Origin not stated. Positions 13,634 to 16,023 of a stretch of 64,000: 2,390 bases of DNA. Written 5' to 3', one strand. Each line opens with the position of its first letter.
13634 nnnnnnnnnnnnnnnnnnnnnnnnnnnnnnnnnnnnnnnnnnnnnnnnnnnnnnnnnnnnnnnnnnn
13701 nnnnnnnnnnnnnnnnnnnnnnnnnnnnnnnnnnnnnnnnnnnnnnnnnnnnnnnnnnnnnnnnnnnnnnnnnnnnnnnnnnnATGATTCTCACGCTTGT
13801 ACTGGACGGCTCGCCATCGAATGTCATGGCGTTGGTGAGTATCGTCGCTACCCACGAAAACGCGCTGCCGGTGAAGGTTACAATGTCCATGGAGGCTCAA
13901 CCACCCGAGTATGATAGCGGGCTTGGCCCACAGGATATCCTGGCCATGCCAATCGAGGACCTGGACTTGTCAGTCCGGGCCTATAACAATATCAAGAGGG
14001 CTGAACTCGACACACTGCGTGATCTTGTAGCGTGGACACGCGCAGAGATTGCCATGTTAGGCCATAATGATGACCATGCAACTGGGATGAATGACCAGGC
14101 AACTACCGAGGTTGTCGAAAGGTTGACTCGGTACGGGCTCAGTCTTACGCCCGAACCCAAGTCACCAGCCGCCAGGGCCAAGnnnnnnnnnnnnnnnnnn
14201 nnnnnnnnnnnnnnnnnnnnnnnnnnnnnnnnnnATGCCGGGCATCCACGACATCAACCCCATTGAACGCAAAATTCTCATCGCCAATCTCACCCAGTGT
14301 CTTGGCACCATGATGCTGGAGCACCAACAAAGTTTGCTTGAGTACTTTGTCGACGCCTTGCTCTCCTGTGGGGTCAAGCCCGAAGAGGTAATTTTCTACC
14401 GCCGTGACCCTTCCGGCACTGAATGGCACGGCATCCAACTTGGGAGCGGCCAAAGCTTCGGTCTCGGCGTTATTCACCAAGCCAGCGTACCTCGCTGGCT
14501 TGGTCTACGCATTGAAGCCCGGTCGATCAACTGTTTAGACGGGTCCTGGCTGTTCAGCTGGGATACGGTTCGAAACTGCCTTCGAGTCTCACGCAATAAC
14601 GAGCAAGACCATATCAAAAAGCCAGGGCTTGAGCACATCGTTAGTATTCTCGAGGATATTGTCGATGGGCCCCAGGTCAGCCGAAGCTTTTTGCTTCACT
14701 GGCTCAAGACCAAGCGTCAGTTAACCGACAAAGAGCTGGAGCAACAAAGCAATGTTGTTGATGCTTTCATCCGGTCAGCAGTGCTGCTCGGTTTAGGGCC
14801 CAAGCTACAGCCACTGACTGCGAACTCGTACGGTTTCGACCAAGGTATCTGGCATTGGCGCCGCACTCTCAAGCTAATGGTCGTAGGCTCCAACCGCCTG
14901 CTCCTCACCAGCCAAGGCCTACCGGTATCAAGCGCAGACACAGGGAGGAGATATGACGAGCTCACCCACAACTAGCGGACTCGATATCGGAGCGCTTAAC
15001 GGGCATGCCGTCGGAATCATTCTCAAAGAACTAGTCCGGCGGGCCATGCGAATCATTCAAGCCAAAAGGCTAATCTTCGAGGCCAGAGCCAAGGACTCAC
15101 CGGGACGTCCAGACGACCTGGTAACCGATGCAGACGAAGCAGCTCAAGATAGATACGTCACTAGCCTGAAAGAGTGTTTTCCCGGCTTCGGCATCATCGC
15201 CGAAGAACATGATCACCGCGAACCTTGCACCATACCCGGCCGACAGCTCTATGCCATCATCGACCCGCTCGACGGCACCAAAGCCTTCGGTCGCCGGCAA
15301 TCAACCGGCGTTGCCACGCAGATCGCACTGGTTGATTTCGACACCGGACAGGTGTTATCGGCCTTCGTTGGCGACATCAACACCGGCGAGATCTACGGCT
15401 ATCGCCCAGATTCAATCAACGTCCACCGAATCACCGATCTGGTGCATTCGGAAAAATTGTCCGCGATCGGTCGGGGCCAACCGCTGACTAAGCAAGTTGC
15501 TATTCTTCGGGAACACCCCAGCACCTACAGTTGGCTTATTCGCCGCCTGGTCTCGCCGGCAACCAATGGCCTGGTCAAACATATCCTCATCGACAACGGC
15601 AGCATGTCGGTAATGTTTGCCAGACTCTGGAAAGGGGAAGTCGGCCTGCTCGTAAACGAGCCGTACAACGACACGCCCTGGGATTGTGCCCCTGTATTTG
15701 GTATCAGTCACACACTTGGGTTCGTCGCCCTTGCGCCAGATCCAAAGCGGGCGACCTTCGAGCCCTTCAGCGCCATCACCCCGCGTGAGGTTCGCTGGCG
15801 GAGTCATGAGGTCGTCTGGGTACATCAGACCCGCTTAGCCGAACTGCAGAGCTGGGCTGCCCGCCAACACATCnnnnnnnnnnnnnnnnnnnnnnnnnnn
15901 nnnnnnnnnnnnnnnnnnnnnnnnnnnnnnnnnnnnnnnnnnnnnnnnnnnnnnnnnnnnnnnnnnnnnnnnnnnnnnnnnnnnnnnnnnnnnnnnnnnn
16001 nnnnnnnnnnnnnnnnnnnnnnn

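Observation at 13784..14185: Orphan RNAP alpha-CTD-like protein encoded between tuf and rpsJ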

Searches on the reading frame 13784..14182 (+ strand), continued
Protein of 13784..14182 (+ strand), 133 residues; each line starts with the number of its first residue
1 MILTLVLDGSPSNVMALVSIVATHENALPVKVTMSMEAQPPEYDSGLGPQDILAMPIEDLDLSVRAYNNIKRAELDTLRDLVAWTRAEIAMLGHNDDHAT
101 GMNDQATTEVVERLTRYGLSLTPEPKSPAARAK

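Call 59: get_annotated_region(hit=H15, flank=3000)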
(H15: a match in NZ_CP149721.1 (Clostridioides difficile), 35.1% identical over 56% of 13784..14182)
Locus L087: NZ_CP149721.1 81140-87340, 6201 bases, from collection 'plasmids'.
description: Clostridioides difficile strain Z1322HCD0102 plasmid pZ1322HCD0102-3, complete sequence
organism: Clostridioides difficile (NCBI taxid 1496)
taxonomy: Bacteria; Bacillota; Clostridia; Peptostreptococcales; Peptostreptococcaceae; Clostridioides; Clostridioides difficile
host: -; source: Homo sapiens,single cell; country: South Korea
typing (MOB-suite, as given by PLSDB): non-mobilizable
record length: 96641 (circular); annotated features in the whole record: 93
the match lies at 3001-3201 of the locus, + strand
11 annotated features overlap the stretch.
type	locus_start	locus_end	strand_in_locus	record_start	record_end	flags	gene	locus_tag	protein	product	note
CDS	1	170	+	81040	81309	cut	-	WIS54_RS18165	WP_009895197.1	KOW domain-containing RNA-binding protein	-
CDS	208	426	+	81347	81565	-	infA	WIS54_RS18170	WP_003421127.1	translation initiation factor IF-1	GO:0006413 - translational initiation [Evidence IEA]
CDS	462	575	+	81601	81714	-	rpmJ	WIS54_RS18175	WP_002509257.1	50S ribosomal protein L36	GO:0006412 - translation [Evidence IEA]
CDS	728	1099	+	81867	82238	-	rpsM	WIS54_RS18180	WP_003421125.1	30S ribosomal protein S13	GO:0006412 - translation [Evidence IEA]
CDS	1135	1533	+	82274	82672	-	rpsK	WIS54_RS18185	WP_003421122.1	30S ribosomal protein S11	GO:0006412 - translation [Evidence IEA]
CDS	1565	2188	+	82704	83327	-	rpsD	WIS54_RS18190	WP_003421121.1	30S ribosomal protein S4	GO:0006412 - translation [Evidence IEA]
CDS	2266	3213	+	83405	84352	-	-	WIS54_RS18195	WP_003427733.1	DNA-directed RNA polymerase subunit alpha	GO:0006351 - DNA-templated transcription [Evidence IEA]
CDS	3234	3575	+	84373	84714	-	rplQ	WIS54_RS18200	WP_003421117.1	50S ribosomal protein L17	GO:0006412 - translation [Evidence IEA]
CDS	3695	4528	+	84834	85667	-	-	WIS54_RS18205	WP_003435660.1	energy-coupling factor transporter ATPase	GO:0006810 - transport [Evidence IEA]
CDS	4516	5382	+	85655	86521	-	-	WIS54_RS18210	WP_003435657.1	energy-coupling factor transporter ATPase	GO:0055085 - transmembrane transport [Evidence IEA]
CDS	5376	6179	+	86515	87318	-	-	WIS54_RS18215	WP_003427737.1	energy-coupling factor transporter transmembrane component T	GO:0055085 - transmembrane transport [Evidence IEA]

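Call 60: get_annotated_region(hit=H4, flank=2500)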
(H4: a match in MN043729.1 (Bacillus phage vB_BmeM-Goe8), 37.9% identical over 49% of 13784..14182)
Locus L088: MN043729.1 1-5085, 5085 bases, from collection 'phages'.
description: Bacillus phage vB_BmeM-Goe8, complete genome.
organism: Bacillus phage vB_BmeM-Goe8 (NCBI taxid 2593638)
taxonomy: Viruses; Duplodnaviria; Heunggongvirae; Uroviricota; Caudoviricetes; Herelleviridae; Bastillevirinae; Goettingenvirus; Goettingenvirus goe8
host: Bacillus megaterium DSM 319; source: -; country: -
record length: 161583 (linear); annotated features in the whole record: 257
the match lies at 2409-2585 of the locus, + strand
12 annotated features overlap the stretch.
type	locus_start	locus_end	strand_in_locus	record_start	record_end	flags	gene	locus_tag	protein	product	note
CDS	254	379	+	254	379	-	-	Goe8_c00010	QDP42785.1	hypothetical protein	-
CDS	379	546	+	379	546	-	-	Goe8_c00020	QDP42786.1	hypothetical protein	-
CDS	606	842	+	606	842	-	-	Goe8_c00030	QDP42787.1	hypothetical protein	-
CDS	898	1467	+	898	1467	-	-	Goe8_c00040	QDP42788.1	putative membrane bound protein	-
CDS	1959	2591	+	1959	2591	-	-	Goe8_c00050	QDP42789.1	RNA polymerase subunit alpha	-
CDS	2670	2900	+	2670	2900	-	-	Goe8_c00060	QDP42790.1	hypothetical protein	-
CDS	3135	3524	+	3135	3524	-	-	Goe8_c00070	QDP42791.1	hypothetical protein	-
CDS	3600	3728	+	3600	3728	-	-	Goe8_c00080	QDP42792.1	hypothetical protein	-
CDS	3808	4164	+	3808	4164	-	-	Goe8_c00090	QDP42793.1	hypothetical protein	-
CDS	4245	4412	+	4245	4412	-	-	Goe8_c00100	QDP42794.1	hypothetical protein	-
CDS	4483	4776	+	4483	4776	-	-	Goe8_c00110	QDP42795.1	hypothetical protein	-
CDS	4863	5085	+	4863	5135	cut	-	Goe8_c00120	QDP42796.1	hypothetical protein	-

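Call 70: search_protein_families(library=pfam, alignment_id=A5, max_evalue=0.0001)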
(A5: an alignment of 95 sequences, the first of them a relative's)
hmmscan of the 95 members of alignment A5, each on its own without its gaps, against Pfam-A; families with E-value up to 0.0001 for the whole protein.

A. member 1, P0004 (271 aa): 1 family
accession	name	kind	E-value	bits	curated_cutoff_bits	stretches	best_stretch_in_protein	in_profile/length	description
PF03118.21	RNA_pol_A_CTD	-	1e-52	176.2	23.8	3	50-105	10-65/67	Bacterial RNA polymerase, alpha chain C terminal domain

B. families by the number of members that match (of 95 scanned): 58 families (the first 25 are shown)
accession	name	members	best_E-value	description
PF03118.21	RNA_pol_A_CTD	95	1.4e-76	Bacterial RNA polymerase, alpha chain C terminal domain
PF14520.12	HHH_5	34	2.8e-17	Helix-hairpin-helix domain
PF04545.22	Sigma70_r4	21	5.8e-24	Sigma-70, region 4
PF21794.3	RAD51D_N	18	2.6e-18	RAD51D, N-terminal domain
PF22993.4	SAM_EPH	15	1.1e-21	Ephrin receptor 1 SAM domain-like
PF07719.23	TPR_2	13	2.4e-27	Tetratricopeptide repeat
PF13428.12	TPR_14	13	1.1e-19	Tetratricopeptide repeat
PF00515.34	TPR_1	12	3.2e-26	Tetratricopeptide repeat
PF13181.12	TPR_8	12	4.7e-23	Tetratricopeptide repeat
PF14559.12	TPR_19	12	1.9e-20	Tetratricopeptide repeat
PF13174.12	TPR_6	11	1.3e-20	Tetratricopeptide repeat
PF13424.12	TPR_12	11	4.1e-15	Tetratricopeptide repeat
PF13432.12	TPR_16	10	1.7e-19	Tetratricopeptide repeat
PF13431.12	TPR_17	10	1.3e-15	Tetratricopeptide repeat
PF13176.12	TPR_7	9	8.6e-15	Tetratricopeptide repeat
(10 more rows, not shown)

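Call 91: fold_search(model_id=the predicted structure, library=viral)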
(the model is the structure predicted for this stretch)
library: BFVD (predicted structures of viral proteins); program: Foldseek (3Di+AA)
matches with E <= 10: 157; with E <= 0.001: 3
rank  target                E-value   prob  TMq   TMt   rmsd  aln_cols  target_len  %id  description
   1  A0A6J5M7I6            7.8e-05  1.00  0.50  0.49  17.0       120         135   24  RNA polymerase, alpha subunit, C-terminal [uncultured Caudovirales phage]
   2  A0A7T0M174            3.0e-04  1.00  0.46  0.44   9.3       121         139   18  (no name in the UniProt tables at hand)
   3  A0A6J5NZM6            5.6e-04  1.00  0.41  0.49   2.3        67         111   27  RNA polymerase, alpha subunit, C-terminal [uncultured Caudovirales phage]
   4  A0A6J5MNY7            1.0e-03  1.00  0.46  0.47  11.8       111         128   15  RNA polymerase, alpha subunit, C-terminal [uncultured Caudovirales phage]
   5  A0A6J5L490            1.2e-03  1.00  0.53  0.54   9.6       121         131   18  RNA polymerase, alpha subunit, C-terminal [uncultured Caudovirales phage]
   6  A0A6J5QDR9            3.0e-03  1.00  0.47  0.47  15.5       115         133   18  RNA polymerase, alpha subunit, C-terminal [uncultured Caudovirales phage]
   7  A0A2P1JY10            7.4e-03  1.00  0.45  0.26   5.9        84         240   24  RNA polymerase alpha subunit C-terminal domain-containing protein [Rhodococcus phage Finch]
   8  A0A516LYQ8            2.4e-02  1.00  0.44  0.20   2.4        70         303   20  (no name in the UniProt tables at hand)
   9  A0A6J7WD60            2.6e-02  0.99  0.46  0.46   6.8       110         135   17  RNA polymerase, alpha subunit, C-terminal [uncultured Caudovirales phage]
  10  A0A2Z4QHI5            6.1e-02  0.99  0.42  0.20   6.9        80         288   20  (no name in the UniProt tables at hand)
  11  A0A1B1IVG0            1.2e-01  0.84  0.39  0.29  10.9       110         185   14  (no name in the UniProt tables at hand)
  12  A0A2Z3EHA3            1.9e-01  0.47  0.37  0.25  11.4       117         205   11  (no name in the UniProt tables at hand)
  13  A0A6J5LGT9            4.3e-01  0.57  0.41  0.51  11.0       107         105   14  Uncharacterized protein [uncultured Caudovirales phage]
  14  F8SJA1                4.6e-01  0.05  0.20  0.19  15.4       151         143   16  Uncharacterized protein 262 [Pseudomonas phage PhiPA3]
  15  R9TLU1                5.3e-01  0.51  0.37  0.26   7.9        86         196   14  Helix-hairpin-helix domain-containing protein [Halorubrum virus CGphi46]
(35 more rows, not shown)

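Call 92: find_related_loci(query=A2, collection=viral_contigs, flank=4000)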
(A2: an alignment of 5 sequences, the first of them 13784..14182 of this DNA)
Query A2 (133 aa) in viral_contigs; peptide patterns used: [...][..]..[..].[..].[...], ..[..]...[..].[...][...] (x = any residue, [..] = any of these).
63 stretches matched a pattern; 27 encode a relative of the query (tblastn E <= 1e-3); 27 distinct loci.
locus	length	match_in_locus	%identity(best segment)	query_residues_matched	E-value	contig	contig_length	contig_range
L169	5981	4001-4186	38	56-124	9e-10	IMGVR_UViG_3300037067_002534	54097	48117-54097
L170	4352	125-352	31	51-133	4e-9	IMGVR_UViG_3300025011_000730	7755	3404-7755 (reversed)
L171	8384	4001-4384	30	5-126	2e-8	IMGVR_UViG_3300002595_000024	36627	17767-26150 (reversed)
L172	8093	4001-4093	64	56-88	4e-8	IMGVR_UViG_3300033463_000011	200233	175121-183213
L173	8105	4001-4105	51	53-87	9e-8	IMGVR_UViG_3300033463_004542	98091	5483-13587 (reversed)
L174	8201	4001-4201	34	51-124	1e-7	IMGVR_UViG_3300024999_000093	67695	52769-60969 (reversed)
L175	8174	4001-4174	35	57-124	7e-7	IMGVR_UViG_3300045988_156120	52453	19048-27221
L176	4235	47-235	33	57-126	4e-7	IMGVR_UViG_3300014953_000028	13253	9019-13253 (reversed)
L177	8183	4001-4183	32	57-124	7e-7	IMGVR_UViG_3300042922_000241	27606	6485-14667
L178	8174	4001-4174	35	57-124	7e-7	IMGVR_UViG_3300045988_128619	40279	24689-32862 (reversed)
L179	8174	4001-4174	35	57-124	7e-7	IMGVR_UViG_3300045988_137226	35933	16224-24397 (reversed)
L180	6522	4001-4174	35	57-124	7e-7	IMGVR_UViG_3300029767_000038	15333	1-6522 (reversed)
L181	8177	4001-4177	35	56-124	1e-6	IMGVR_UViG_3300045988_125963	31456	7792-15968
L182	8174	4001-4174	35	57-124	7e-7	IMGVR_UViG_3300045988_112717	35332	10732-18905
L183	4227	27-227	32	51-124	8e-7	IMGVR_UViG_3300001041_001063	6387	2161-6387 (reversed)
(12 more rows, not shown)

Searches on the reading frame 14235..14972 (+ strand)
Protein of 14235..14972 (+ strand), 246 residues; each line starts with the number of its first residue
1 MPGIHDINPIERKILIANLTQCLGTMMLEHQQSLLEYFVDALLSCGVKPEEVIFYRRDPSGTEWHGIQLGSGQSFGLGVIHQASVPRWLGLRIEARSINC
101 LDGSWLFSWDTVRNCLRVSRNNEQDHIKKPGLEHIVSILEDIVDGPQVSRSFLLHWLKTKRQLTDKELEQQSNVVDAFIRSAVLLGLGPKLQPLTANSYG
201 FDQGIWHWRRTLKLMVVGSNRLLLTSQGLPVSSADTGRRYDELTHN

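Call 3: search_protein_families(library=pfam, proteins=[window:14235-14972:+], max_evalue=1)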
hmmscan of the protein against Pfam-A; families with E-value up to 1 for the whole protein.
window:14235-14972:+ (246 aa): 0 families

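Call 31: search_protein_families(library=ncbifam, proteins=[window:14235-14972:+], max_evalue=0.1)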
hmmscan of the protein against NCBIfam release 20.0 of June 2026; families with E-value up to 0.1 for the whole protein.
window:14235-14972:+ (246 aa): 0 families

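Call 32: search_protein_families(library=padloc, proteins=[window:14235-14972:+], max_evalue=0.1)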
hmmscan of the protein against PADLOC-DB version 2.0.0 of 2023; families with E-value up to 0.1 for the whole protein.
window:14235-14972:+ (246 aa): 0 families

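Call 33: search_protein_families(library=phrogs, proteins=[window:14235-14972:+], max_evalue=0.1)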
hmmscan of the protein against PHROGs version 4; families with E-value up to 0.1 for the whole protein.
window:14235-14972:+ (246 aa): 0 families

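Call 36: find_homologous_proteins(query=window:14235-14972:+, max_evalue=0.001)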
Query window:14235-14972:+ (246 aa): 2 proteins with E <= 0.001 among 354 candidates.
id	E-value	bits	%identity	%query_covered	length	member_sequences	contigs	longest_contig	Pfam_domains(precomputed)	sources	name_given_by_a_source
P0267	1.2e-164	563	100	100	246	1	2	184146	-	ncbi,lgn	-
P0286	1.4e-95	337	61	98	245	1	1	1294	-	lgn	-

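Call 37: find_encoding_contigs(protein=P0286, flank=5000)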
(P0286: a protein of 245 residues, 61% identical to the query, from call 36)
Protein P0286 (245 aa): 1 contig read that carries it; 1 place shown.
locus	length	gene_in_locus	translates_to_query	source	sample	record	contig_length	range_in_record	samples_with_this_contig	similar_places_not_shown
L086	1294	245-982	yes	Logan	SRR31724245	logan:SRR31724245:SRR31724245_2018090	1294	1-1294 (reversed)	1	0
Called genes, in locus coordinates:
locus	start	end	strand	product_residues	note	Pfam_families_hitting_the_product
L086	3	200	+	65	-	?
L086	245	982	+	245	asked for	-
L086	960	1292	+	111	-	?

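Call 48: predict_structure(alignment_id=A3)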
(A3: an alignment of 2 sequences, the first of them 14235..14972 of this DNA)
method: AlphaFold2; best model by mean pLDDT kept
length: 246 residues; sequences in the alignment: 2
mean_pLDDT: 41.6   pTM: 0.37
mean pLDDT of the five models: 41.6, 39.8, 36.4, 33.6, 32.0
residues with pLDDT >= 90: 0; 70-90: 7; 50-70: 44; < 50: 195
segments of 3 or more residues with pLDDT < 50: 1-144, 181-189, 193-202, 210-212, 219-246
pLDDT, mean of each block of 10 residues (from residue 1): 32 37 36 44 42 42 38 30 31 30 29 34 34 40 54 68 69 54 45 45 51 50 40 32 30
secondary structure, 60 per line:
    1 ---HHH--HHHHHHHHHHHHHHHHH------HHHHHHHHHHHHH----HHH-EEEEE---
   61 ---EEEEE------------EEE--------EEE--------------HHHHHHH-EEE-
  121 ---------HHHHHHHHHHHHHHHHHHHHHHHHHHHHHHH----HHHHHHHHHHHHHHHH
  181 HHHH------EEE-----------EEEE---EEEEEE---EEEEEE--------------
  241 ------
elements in order: H9-25 H32-44 E53-57 E64-68 E81-83 E92-94 H109-115 E117-119 H130-160 H165-184 E191-193 E205-208 E212-217 E221-226

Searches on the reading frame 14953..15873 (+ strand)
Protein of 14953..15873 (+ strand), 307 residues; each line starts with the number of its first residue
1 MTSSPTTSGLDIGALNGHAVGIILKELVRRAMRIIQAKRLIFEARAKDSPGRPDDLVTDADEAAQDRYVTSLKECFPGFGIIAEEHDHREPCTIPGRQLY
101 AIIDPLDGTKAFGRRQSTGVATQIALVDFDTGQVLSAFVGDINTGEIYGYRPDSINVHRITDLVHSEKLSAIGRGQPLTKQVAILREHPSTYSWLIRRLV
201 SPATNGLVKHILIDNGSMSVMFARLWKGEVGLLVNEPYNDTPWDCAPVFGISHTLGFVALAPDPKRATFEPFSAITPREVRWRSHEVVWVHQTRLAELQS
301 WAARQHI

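Call 3: search_protein_families(library=pfam, proteins=[window:14953-15873:+], max_evalue=1)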
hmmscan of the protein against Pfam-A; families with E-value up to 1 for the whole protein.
window:14953-15873:+ (307 aa): 1 family
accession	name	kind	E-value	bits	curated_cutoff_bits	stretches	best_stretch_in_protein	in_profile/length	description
PF00459.30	Inositol_P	-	1.2e-16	61.4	27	1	24-273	9-249/271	Inositol monophosphatase family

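Call 31: search_protein_families(library=ncbifam, proteins=[window:14953-15873:+], max_evalue=0.1)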
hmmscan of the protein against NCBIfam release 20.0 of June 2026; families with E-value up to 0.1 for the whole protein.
window:14953-15873:+ (307 aa): 5 families
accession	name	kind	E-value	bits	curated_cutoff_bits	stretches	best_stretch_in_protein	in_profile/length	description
TIGR01331.1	bisphos_cysQ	equivalog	5.4e-11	42.6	228.8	1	56-168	34-143/250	3'(2'),5'-bisphosphate nucleotidase CysQ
TIGR02067.1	his_9_HisN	equivalog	2.8e-10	40.1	275.15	1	49-112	33-87/252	histidinol-phosphatase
NF008182.0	PRK10931.1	equivalog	9.2e-06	24.9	379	1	54-129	34-107/246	3'(2'),5'-bisphosphate nucleotidase CysQ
NF008027.1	PRK10757.1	equivalog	0.00018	20.5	332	1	52-117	35-97/267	inositol-1-monophosphatase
NF009321.0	PRK12676.1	equivalog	0.002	17.2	264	1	60-149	47-130/264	bifunctional fructose-bisphosphatase/inositol-phosphate phosphatase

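Call 32: search_protein_families(library=padloc, proteins=[window:14953-15873:+], max_evalue=0.1)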
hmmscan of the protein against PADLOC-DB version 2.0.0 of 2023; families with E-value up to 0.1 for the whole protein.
window:14953-15873:+ (307 aa): 0 families

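Call 33: search_protein_families(library=phrogs, proteins=[window:14953-15873:+], max_evalue=0.1)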
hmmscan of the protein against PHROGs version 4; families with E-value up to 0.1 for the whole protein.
window:14953-15873:+ (307 aa): 0 families

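Call 67: search_solved_structures(query=window:14953-15873:+, max_evalue=0.001, show_alignments=2)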
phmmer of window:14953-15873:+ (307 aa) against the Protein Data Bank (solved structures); distinct sequences matched with E-value up to 0.001: 15.
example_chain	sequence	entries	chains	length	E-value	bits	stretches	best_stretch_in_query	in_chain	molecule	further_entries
3t0j_A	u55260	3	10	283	5.8e-07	32.1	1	35-148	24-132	Inositol monophosphatase family protein | Inositol monophosphatase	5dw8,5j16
5i3s_A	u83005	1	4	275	6.3e-07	31.9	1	35-148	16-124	Inositol monophosphatase family protein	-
2czh_A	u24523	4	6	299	4.7e-06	29.1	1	26-122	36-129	Inositol monophosphatase 2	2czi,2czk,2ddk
2fvz_A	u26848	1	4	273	6.3e-06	28.7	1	27-122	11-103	Inositol monophosphatase 2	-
5yht_A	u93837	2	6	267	0.00021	23.7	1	49-128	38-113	Histidinol-phosphatase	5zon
4as5_A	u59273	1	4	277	0.00021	23.6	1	46-124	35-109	INOSITOL MONOPHOSPHATASE 1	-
5zhh_A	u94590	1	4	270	0.00028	23.3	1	48-115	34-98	Inositol-1-monophosphatase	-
7vce_A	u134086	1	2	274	0.00052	22.4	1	51-123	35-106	Inositol monophosphatase 1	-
1awb_A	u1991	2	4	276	0.00052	22.4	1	51-123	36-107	MYO-INOSITOL MONOPHOSPHATASE | INOSITOL MONOPHOSPHATASE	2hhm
1ima_A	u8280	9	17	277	0.00053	22.4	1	51-123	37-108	INOSITOL MONOPHOSPHATASE | INOSITOL MONOPHOSPHATASE 1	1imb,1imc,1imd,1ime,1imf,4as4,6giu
6zk0_AAA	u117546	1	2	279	0.00053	22.3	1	51-123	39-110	Inositol monophosphatase 1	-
2bji_A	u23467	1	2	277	0.00054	22.3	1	51-113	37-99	INOSITOL-1(OR 4)-MONOPHOSPHATASE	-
6tqn_T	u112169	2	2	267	0.00064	22.1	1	28-117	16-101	Inositol monophosphatase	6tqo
6ib7_A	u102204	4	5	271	0.00066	22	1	28-117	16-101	Inositol-1-monophosphatase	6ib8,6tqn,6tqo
2qfl_A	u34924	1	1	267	0.00098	21.5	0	47-117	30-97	Inositol-1-monophosphatase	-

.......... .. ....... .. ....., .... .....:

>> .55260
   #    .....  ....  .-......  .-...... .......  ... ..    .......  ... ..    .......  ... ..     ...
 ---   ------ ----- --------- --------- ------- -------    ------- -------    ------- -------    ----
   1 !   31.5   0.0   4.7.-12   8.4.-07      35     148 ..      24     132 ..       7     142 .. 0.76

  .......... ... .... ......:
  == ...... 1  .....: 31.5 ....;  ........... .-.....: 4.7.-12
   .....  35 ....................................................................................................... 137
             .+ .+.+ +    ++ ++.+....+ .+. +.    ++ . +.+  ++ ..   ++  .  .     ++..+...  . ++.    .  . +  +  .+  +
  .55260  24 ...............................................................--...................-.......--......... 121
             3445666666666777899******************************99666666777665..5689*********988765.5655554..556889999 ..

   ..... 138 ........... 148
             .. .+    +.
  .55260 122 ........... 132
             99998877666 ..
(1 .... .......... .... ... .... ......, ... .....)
